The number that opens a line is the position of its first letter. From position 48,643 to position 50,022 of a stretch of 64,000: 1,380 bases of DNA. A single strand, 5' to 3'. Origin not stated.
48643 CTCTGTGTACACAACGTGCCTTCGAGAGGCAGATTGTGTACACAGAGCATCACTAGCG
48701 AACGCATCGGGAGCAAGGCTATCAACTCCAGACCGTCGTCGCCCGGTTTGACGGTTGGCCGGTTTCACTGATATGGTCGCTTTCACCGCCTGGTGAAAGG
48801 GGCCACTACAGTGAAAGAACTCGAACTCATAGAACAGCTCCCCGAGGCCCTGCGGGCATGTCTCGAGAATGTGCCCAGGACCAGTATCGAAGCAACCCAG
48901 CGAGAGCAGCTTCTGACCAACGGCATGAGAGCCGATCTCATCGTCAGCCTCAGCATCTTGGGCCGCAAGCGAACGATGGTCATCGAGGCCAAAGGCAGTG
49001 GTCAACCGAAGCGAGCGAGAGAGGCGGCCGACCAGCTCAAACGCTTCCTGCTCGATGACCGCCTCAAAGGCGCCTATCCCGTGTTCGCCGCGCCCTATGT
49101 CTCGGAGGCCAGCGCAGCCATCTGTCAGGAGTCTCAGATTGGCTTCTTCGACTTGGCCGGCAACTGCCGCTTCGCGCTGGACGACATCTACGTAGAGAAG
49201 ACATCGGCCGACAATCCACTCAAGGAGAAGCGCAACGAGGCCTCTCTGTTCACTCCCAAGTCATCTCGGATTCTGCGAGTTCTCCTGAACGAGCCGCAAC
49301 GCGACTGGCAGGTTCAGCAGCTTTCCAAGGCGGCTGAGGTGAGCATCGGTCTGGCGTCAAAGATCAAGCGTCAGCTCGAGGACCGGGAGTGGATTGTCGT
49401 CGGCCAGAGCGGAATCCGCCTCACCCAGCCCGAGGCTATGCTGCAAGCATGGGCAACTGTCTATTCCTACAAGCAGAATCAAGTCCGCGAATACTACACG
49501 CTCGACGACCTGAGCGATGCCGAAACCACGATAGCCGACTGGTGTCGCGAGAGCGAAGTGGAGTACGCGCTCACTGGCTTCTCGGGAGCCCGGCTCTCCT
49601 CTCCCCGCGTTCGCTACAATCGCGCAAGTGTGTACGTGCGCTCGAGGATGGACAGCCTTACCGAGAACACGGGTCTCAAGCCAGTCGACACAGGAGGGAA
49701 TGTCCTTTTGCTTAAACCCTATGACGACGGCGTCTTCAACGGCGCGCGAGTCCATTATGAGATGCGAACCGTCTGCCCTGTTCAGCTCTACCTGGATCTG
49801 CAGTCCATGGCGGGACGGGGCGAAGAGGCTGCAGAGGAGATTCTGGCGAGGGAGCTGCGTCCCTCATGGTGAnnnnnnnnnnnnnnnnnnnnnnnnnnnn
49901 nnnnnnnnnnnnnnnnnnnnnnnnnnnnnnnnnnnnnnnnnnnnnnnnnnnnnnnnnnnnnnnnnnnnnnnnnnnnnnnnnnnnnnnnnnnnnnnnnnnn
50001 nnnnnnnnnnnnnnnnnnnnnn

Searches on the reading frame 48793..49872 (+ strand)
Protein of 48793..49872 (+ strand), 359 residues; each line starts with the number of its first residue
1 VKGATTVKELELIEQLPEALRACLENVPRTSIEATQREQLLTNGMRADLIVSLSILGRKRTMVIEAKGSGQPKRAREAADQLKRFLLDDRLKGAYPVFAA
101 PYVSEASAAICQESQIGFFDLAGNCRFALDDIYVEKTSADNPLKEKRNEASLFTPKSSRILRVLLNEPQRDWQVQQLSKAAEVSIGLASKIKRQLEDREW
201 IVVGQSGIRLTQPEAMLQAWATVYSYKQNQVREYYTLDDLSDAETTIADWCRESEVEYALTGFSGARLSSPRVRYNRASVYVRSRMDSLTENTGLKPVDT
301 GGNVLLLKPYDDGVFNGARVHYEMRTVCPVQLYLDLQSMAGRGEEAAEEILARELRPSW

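Call 3: search_protein_families(library=pfam, proteins=[window:48793-49872:+], max_evalue=1)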
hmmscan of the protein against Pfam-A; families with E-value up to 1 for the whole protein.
window:48793-49872:+ (359 aa): 4 families
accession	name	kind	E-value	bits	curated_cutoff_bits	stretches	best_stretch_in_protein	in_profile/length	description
PF09952.14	AbiEi_2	-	8.6e-15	55.8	21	1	209-353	1-140/143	Transcriptional regulator, AbiEi antitoxin, Type IV TA system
PF01047.28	MarR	-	0.011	16.1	24.6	1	154-202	2-48/59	MarR family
PF18300.7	DUF5604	-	0.056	13.9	25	1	47-62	4-19/58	Domain of unknown function (DUF5604)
PF21571.2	ArgZ-like_C_1st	-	0.2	12.1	27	1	190-231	34-74/84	Arginine dihydrolase ArgZ-like, C-terminal, first region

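Call 4: search_protein_families(library=padloc, proteins=[window:48793-49872:+], max_evalue=1)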
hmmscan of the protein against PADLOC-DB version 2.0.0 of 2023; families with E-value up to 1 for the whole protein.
window:48793-49872:+ (359 aa): 2 families
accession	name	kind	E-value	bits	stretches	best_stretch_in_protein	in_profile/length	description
PDLC04368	PDC-M05A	-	0.0019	16.1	1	149-199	7-57/201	-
PDLC03068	Specificity_I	-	0.039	11.1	1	169-227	222-284/403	Type I specificity subunit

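Call 5: search_protein_families(library=ncbifam, proteins=[window:48793-49872:+], max_evalue=1)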
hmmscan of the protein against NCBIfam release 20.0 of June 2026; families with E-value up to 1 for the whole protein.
window:48793-49872:+ (359 aa): 1 family
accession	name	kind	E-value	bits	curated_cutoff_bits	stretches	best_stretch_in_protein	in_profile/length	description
TIGR00443.1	hisZ_biosyn_reg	equivalog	0.079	12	271.65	1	7-85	159-237/314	ATP phosphoribosyltransferase regulatory subunit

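Call 13: find_homologous_proteins(query=window:48793-49872:+)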
Query window:48793-49872:+ (359 aa): 2683 proteins with E <= 0.001 among 8000 candidates; the best 120 are listed.
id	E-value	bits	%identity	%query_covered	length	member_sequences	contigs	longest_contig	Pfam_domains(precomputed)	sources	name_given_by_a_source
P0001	6.0e-229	777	100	98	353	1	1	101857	PF09952.15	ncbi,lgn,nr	ncbi:MAG: type IV toxin-antitoxin system AbiEi family antitoxin [Actinomycetota bacterium]|nr:type I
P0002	1.9e-203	693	89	98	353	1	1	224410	PF09952.15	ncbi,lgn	-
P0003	1.5e-185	634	82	98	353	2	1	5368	PF09952.15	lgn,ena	-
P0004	5.3e-172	589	74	100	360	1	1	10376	PF09952.15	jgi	jgi:hypothetical protein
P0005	3.2e-168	577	72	98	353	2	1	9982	PF09952.15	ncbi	-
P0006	6.9e-161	553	68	98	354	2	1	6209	PF09952.15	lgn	-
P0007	1.5e-157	542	69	98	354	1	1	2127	PF09952.15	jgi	-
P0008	5.9e-157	540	68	98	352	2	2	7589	PF09952.15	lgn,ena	-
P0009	5.8e-156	537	66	98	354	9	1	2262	PF09952.15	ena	-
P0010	4.7e-155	534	66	100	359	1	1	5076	PF09952.15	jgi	jgi:hypothetical protein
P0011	1.5e-154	532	67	98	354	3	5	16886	PF09952.15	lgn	-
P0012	2.0e-154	532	66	98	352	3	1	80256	PF09952.15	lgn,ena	-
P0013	1.2e-153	529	65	100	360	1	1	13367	PF09952.15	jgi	jgi:hypothetical protein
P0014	1.5e-153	529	65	100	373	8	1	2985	PF09952.15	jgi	jgi:hypothetical protein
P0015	3.9e-152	524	64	100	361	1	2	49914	PF09952.15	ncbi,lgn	-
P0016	1.1e-151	523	65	98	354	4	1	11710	PF09952.15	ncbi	-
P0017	1.2e-151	522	65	98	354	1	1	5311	PF09952.15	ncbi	-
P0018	1.1e-150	519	65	98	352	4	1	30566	PF09952.15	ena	-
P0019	3.0e-144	498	66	93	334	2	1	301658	PF09952.15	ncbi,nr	ncbi:MAG: type IV toxin-antitoxin system AbiEi family antitoxin [Coriobacteriia bacterium]|nr:type I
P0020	6.5e-144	497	63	100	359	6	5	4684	PF09952.15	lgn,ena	-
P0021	7.6e-144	497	62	100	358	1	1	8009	PF09952.15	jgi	jgi:hypothetical protein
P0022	2.6e-143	495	62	98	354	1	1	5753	PF09952.15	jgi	jgi:hypothetical protein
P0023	2.8e-143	495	62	98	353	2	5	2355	PF09952.15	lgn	-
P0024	3.4e-143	495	62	100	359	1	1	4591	PF09952.15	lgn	-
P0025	4.0e-143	494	62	100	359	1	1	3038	PF09952.15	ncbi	-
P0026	2.7e-142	492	64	98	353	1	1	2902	PF09952.15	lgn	-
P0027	3.6e-142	491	61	100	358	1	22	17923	PF09952.15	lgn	-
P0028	4.8e-141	488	61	100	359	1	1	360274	PF09952.15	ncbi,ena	-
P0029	6.7e-141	487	61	98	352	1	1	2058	PF09952.15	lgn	-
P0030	8.5e-141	487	60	100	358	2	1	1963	PF09952.15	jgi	jgi:hypothetical protein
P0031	1.4e-140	486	62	98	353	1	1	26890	PF09952.15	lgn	-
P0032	3.7e-139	481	61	97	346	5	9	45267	PF09952.15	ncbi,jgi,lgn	jgi:hypothetical protein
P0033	5.9e-139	481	60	100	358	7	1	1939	PF09952.15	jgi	-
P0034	7.4e-139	480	61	98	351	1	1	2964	PF09952.15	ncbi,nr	ncbi:MAG: hypothetical protein IBX63_10460 [Coriobacteriia bacterium]|nr:hypothetical protein [Corio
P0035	1.0e-138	480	60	100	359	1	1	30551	PF09952.15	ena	-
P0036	2.9e-138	479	61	98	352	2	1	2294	PF09952.15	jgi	jgi:hypothetical protein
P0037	3.3e-138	478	61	98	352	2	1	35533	PF09952.15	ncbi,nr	ncbi:MAG: type IV toxin-antitoxin system AbiEi family antitoxin [Coriobacteriia bacterium]|nr:type I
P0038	4.5e-138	478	61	100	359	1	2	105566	PF09952.15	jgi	jgi:hypothetical protein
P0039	6.7e-138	477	61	97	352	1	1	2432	PF09952.15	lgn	-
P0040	7.2e-138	477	61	98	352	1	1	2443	PF09952.15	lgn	-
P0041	1.5e-137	476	60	97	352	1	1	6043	PF09952.15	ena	-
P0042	4.4e-137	475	60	98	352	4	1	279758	PF09952.15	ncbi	-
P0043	8.8e-137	474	59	100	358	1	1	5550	PF09952.15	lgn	-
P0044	2.4e-136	472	61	98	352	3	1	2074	PF09952.15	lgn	-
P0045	4.1e-136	471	58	100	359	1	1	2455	PF09952.15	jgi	jgi:hypothetical protein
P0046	2.1e-135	469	60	98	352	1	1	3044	PF09952.15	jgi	-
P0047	6.1e-125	435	56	98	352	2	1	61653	PF09952.15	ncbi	-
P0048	1.9e-120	420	52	100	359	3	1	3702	PF09952.15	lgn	-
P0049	1.2e-109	384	49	98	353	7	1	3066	PF09952.15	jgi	-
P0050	2.5e-109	383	50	98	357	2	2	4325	PF09952.15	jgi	-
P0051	1.3e-108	381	50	98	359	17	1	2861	PF09952.15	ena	-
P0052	1.7e-106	374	49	98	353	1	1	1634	PF09952.15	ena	-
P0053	1.7e-104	368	51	92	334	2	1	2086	PF09952.15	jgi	-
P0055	1.4e-96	341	46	96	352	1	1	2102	PF09952.15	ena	-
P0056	2.2e-96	341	45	98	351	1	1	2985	PF09952.15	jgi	jgi:hypothetical protein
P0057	5.1e-96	340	45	97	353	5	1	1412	PF09952.15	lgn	-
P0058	9.0e-95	336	47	96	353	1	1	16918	PF09952.15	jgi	jgi:hypothetical protein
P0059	9.4e-95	336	46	95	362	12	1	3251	PF09952.15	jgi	-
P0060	1.3e-94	335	46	99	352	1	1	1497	PF09952.15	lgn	-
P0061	1.9e-93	331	47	95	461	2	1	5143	PF18765.8,PF01909.30,PF09952.15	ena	-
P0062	2.3e-93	331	44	98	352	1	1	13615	PF09952.15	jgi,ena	-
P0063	4.4e-93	330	43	98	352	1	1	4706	PF09952.15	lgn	-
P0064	5.1e-93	330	45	98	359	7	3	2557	PF09952.15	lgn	-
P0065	6.3e-93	330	47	97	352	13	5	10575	PF09952.15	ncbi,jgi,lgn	ncbi:MAG: type IV toxin-antitoxin system AbiEi family antitoxin [Syntrophobacteria bacterium]|jgi:hy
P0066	6.9e-93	329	45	97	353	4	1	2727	PF09952.15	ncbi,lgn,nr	ncbi:MAG: hypothetical protein FJ117_24045 [Deltaproteobacteria bacterium]|nr:hypothetical protein [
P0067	1.1e-92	329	45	98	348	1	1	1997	PF09952.15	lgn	-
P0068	1.9e-92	328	46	98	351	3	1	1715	PF09952.15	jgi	-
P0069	2.8e-92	327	45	100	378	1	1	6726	PF09952.15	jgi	jgi:hypothetical protein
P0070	3.2e-92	327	46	98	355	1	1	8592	PF09952.15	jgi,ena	-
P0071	3.7e-92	327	44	98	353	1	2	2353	PF09952.15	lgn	-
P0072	5.3e-92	326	44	98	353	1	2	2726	PF09952.15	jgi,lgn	-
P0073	9.1e-92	326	47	97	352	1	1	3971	PF09952.15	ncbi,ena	-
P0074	1.1e-91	325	43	100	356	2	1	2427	PF09952.15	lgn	-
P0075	1.5e-91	325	45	98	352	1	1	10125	PF09952.15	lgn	-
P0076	1.9e-91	325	46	97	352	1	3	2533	PF09952.15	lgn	-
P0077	2.2e-91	324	43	97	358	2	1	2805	PF09952.15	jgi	jgi:hypothetical protein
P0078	2.3e-91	324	46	98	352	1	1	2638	PF09952.15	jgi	-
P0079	2.6e-91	324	47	97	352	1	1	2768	PF09952.15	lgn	-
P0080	3.3e-91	324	46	98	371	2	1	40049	PF09952.15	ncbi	-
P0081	3.8e-91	324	45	100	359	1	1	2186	PF09952.15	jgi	jgi:hypothetical protein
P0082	3.8e-91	324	45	95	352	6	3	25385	PF09952.15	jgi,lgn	jgi:hypothetical protein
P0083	4.2e-91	324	45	98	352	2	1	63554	PF09952.15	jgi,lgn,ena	-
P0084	4.7e-91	323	42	98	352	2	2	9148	PF09952.15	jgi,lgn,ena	-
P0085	5.7e-91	323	43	95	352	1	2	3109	PF09952.15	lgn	-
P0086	7.0e-91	323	44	100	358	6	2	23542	PF09952.15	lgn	-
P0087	7.2e-91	323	46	97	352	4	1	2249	PF09952.15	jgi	-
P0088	7.3e-91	323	44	97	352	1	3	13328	PF09952.15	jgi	-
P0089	9.1e-91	322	45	97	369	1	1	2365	PF09952.15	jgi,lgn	jgi:Transcriptional regulator, AbiEi antitoxin, Type IV TA system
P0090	1.1e-90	322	44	99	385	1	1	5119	PF09952.15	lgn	-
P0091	1.2e-90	322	46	98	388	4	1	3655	PF09952.15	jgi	-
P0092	1.6e-90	322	43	99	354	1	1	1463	PF09952.15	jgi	-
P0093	1.7e-90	321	44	98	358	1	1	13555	PF09952.15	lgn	-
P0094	1.8e-90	321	46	97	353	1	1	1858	PF09952.15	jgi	jgi:hypothetical protein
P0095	1.9e-90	321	44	98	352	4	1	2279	PF09952.15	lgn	-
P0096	2.5e-90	321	45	100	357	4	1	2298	PF09952.15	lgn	-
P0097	2.5e-90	321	43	100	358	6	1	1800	PF09952.15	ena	-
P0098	3.0e-90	321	43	98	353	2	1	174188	PF09952.15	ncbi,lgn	-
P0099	3.2e-90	321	44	98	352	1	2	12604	PF09952.15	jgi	jgi:hypothetical protein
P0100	3.3e-90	321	46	95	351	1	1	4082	PF09952.15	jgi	jgi:hypothetical protein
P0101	3.4e-90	321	45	100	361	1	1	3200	PF09952.15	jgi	-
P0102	3.5e-90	320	45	100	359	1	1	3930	PF09952.15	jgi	jgi:hypothetical protein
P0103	4.4e-90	320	44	100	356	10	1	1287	PF09952.15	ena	-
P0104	4.6e-90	320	45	97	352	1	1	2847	PF09952.15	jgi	jgi:hypothetical protein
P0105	7.1e-90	319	44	97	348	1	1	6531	PF09952.15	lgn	-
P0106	7.7e-90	319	42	98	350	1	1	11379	PF09952.15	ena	-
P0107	8.6e-90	319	44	97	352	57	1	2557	PF09952.15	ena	-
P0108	9.1e-90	319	45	100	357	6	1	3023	PF09952.15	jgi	jgi:hypothetical protein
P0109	9.4e-90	319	43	98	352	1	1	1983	PF09952.15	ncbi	-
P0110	1.0e-89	319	44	97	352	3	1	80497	PF09952.15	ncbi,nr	ncbi:MAG: hypothetical protein HY896_08810 [Deltaproteobacteria bacterium]|nr:hypothetical protein [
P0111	1.1e-89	319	45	98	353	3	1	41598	PF09952.15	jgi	-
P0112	1.4e-89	319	45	97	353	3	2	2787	PF09952.15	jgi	jgi:hypothetical protein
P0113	1.6e-89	318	45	100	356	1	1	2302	PF09952.15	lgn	-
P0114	2.0e-89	318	46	98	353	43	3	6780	PF09952.15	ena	-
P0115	2.4e-89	318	45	100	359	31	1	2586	PF09952.15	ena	-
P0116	2.8e-89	318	45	98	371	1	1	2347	PF09952.15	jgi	jgi:hypothetical protein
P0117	2.9e-89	317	43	95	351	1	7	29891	PF09952.15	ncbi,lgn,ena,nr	ncbi:MAG: hypothetical protein ISS61_04460 [Desulfobacteraceae bacterium]|nr:hypothetical protein [D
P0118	3.1e-89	317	45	96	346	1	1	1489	PF09952.15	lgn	-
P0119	3.2e-89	317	46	97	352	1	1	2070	PF09952.15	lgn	-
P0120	3.5e-89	317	44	98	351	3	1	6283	PF09952.15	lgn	-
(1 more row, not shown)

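Call 16: search_solved_structures(query=window:48811-49872:+, max_evalue=10)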
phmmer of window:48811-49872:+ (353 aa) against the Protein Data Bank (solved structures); distinct sequences matched with E-value up to 10: 2.
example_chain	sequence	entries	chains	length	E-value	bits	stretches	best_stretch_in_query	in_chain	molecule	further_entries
9xzy_H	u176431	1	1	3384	0.12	14.6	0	171-245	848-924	GATOR1 complex protein DEPDC5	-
3vjj_A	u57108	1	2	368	0.52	12.5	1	255-303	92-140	P9-1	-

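Call 37: predict_structure(alignment_id=A1)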
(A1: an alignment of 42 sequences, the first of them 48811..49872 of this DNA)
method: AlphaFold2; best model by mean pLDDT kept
length: 353 residues; sequences in the alignment: 42
mean_pLDDT: 92.2   pTM: 0.83
mean pLDDT of the five models: 92.2, 91.9, 91.6, 91.4, 90.5
residues with pLDDT >= 90: 290; 70-90: 49; 50-70: 10; < 50: 4
segments of 3 or more residues with pLDDT < 50: 140-143
pLDDT, mean of each block of 10 residues (from residue 1): 80 93 93 88 94 94 92 95 92 93 95 94 90 62 70 96 96 96 95 94 96 92 96 96 98 97 89 97 96 95 95 94 97 91 95 92
secondary structure, 60 per line:
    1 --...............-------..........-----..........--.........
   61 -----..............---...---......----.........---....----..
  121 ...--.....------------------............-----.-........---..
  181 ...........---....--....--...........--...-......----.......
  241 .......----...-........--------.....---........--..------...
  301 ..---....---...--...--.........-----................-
elements in order: H3-17 E25-34 E40-49 E52-60 H66-79 E89-94 H99-107 E111-114 E119-123 E126-130 H149-160 H168-175 H179-191 E195-198 E201-204 H207-217 E224-229 H234-247 E252-254 H256-263 E272-276 H280-287 E298-302 H306-309 E313-315 E318-320 H323-331 H337-352

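Call 41: fold_search(model_id=the predicted structure, library=pdb)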
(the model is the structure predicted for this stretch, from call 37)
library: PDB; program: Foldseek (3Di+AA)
matches with E <= 10: 1528; with E <= 0.001: 1
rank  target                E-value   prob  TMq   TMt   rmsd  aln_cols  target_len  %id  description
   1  2vld_A                3.5e-04  1.00  0.23  0.34   4.1       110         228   13  crystal structure of a repair endonuclease from Pyrococcus abyssi (released 2009-05-19)
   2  2vld_B                1.0e-03  1.00  0.22  0.33   4.6       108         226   16  crystal structure of a repair endonuclease from Pyrococcus abyssi (released 2009-05-19)
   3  5gke_A                1.2e-03  1.00  0.25  0.35   3.5       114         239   13  Structure of EndoMS-dsDNA1 complex (released 2016-11-02)
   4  5gkj_B                1.2e-03  1.00  0.23  0.33   4.7       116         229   12  Structure of EndoMS in apo form (released 2016-11-02)
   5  3cta                  4.2e-03  0.93  0.16  0.28  14.0       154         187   14  Crystal structure of riboflavin kinase from Thermoplasma acidophilum (released 2008-04-29)
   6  1y88                  6.4e-03  0.96  0.23  0.40  15.0       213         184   11  Crystal Structure of Protein of Unknown Function AF1548 (released 2004-12-21)
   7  8em1_B                1.1e-02  0.95  0.24  0.19  14.9       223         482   14  Type IIS Restriction Endonuclease PaqCI, DNA Unbound (released 2023-03-22)
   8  1xmx                  1.4e-02  0.96  0.19  0.18   5.6       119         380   13  Crystal structure of protein VC1899 from Vibrio cholerae (released 2004-11-16)
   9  8em1_A                1.5e-02  0.96  0.25  0.19  14.8       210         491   13  Type IIS Restriction Endonuclease PaqCI, DNA Unbound (released 2023-03-22)
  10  2xrn_A                1.6e-02  0.93  0.16  0.23  12.8       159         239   13  Crystal structure of TtgV (released 2010-12-01)
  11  2xrn_B                1.7e-02  0.93  0.16  0.22  12.7       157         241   13  Crystal structure of TtgV (released 2010-12-01)
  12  5trd_B                2.3e-02  0.97  0.17  0.26  12.1       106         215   16  Structure of RbkR (Riboflavin Kinase) from Thermoplasma acidophilum determined in complex with CTP and its cognate DNA (released 2016-11-23)
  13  5gkj_A                2.4e-02  0.99  0.17  0.26   3.4        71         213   11  Structure of EndoMS in apo form (released 2016-11-02)
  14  7dvr                  2.7e-02  0.99  0.17  0.35   4.4        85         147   16  Crystal structure of heme sensor protein PefR from Streptococcus agalactiae in complex with heme (released 2021-09-29)
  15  6xl1_A                2.7e-02  0.98  0.22  0.21   5.1       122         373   15  crystal structure of cA4-activated Card1(D294N) (released 2020-12-30)
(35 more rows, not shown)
